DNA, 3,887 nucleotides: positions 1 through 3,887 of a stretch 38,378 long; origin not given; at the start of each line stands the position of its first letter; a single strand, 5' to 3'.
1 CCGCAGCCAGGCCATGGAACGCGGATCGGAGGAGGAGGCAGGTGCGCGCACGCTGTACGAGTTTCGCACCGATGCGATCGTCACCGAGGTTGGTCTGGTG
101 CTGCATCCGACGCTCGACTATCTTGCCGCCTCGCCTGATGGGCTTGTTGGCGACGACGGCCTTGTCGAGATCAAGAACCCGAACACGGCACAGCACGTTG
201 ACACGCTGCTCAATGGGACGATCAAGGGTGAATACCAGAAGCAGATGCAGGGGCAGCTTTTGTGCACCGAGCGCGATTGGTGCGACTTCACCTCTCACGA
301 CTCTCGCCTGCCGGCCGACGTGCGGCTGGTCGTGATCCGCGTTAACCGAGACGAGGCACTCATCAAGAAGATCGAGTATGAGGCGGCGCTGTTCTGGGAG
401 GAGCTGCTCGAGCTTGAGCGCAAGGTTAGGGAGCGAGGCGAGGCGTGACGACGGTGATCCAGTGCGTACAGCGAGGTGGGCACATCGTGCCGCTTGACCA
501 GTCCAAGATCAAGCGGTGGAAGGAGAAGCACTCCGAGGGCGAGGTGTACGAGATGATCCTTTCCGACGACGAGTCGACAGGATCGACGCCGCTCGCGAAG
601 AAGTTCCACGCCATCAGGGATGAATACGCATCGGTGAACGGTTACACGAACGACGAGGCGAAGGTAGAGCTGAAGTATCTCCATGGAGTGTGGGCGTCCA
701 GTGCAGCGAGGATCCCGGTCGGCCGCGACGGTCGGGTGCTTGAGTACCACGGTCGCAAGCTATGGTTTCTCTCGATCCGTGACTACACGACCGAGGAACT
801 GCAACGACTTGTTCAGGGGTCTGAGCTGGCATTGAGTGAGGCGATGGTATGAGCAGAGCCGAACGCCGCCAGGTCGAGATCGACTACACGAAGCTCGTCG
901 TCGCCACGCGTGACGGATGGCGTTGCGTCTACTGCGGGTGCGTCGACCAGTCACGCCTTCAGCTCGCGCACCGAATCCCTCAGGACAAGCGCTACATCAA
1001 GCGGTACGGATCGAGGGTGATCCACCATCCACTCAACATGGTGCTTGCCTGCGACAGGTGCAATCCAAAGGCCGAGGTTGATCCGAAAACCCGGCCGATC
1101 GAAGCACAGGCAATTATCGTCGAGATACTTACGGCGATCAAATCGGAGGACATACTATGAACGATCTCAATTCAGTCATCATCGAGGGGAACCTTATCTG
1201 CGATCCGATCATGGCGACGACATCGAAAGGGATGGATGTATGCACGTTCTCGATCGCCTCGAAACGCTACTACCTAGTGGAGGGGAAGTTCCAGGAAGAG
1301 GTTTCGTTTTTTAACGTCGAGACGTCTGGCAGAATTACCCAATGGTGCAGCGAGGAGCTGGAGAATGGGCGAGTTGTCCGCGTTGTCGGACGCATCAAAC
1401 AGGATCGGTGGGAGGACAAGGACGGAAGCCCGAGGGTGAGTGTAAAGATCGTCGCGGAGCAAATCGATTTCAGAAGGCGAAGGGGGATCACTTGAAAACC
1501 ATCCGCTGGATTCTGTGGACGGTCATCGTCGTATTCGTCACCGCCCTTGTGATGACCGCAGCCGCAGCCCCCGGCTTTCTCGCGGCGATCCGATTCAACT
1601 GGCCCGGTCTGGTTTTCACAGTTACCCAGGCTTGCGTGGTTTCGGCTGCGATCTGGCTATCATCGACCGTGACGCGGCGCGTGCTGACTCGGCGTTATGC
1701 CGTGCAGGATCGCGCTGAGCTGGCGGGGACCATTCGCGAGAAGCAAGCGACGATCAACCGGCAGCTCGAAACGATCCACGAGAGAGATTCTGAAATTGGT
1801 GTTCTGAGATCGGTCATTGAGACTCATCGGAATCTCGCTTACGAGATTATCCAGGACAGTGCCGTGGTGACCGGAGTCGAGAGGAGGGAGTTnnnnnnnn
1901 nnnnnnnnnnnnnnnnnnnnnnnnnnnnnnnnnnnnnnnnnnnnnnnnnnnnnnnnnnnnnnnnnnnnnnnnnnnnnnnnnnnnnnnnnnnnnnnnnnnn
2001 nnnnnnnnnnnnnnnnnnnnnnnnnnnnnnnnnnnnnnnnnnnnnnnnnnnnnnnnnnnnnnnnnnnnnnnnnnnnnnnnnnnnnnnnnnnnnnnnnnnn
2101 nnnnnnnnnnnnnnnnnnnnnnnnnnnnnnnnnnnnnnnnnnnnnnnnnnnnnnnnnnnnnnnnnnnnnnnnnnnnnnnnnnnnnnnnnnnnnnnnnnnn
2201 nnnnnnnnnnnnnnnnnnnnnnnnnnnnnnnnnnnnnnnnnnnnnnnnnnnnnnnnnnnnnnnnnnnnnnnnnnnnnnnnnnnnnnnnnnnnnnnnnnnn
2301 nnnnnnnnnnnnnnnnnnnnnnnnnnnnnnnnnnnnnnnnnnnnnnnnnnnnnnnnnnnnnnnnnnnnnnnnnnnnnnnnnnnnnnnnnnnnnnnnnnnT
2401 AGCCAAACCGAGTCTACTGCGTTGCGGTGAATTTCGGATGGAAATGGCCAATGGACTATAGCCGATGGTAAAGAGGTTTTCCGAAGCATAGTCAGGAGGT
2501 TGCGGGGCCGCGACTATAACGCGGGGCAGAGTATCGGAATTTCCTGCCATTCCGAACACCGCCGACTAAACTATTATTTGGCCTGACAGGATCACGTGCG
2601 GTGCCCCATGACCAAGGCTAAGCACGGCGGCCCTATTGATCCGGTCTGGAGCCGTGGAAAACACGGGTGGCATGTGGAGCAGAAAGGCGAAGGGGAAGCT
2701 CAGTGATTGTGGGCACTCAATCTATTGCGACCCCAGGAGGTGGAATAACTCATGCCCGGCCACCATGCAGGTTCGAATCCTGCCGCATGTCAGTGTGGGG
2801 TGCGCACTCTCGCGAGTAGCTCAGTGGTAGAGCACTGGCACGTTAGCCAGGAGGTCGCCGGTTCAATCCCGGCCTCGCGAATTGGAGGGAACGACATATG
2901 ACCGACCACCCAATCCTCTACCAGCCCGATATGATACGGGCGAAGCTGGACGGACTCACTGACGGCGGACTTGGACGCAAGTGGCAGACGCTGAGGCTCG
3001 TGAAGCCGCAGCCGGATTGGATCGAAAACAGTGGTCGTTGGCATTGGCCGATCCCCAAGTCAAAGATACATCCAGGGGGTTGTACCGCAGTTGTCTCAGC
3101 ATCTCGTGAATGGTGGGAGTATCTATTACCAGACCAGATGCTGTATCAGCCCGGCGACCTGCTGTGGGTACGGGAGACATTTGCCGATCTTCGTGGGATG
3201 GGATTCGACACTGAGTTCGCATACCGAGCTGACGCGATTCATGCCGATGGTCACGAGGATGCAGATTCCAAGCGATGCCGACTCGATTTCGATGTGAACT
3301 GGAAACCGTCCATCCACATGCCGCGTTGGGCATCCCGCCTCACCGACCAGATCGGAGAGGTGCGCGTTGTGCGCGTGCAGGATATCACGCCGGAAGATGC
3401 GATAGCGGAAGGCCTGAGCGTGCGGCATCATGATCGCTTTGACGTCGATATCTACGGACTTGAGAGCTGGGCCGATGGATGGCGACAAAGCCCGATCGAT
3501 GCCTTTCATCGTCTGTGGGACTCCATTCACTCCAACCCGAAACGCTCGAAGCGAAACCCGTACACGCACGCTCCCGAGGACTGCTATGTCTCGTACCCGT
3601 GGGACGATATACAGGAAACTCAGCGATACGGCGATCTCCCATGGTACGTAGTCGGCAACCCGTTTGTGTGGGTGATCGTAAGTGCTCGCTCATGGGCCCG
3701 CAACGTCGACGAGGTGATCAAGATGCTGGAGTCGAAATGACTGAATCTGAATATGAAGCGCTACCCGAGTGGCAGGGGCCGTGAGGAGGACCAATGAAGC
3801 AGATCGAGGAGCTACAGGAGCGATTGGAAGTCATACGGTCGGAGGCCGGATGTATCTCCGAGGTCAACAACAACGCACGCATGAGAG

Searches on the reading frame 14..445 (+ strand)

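Call 69: search_protein_families(library=pfam, max_evalue=0.01, proteins=[window:14-445:+])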
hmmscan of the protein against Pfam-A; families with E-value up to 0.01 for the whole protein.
window:14-445:+ (144 aa): 1 family
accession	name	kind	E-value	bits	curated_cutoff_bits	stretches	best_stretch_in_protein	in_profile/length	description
PF09588.16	YqaJ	-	5.8e-17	62.8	22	1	1-87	53-149/150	YqaJ-like viral recombinase domain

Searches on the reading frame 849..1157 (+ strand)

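Call 69: search_protein_families(library=pfam, max_evalue=0.01, proteins=[window:849-1157:+])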
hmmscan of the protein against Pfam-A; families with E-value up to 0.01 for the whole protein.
window:849-1157:+ (103 aa): 1 family
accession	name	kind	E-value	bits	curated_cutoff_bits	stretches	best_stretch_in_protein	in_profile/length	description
PF01844.29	HNH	-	0.002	18.7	21.4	1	26-74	1-43/47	HNH endonuclease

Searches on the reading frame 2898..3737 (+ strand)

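Call 20: search_protein_families(library=pfam, max_evalue=0.01, proteins=[window:2898-3737:+])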
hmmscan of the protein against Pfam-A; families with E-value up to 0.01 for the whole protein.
window:2898-3737:+ (280 aa): 0 families

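Call 58: search_protein_families(library=phrogs, max_evalue=0.001, proteins=[window:2898-3737:+])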
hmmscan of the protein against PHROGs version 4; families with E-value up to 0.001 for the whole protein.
window:2898-3737:+ (280 aa): 3 families
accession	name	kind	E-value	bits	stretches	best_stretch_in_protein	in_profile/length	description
phrog_874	-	unknown function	6.3e-42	144.9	1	1-222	65-248/277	-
phrog_18361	-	unknown function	2.8e-08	35.4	1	141-179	1-39/92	-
phrog_28019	-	unknown function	0.0009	20.2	0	1-42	1-35/55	-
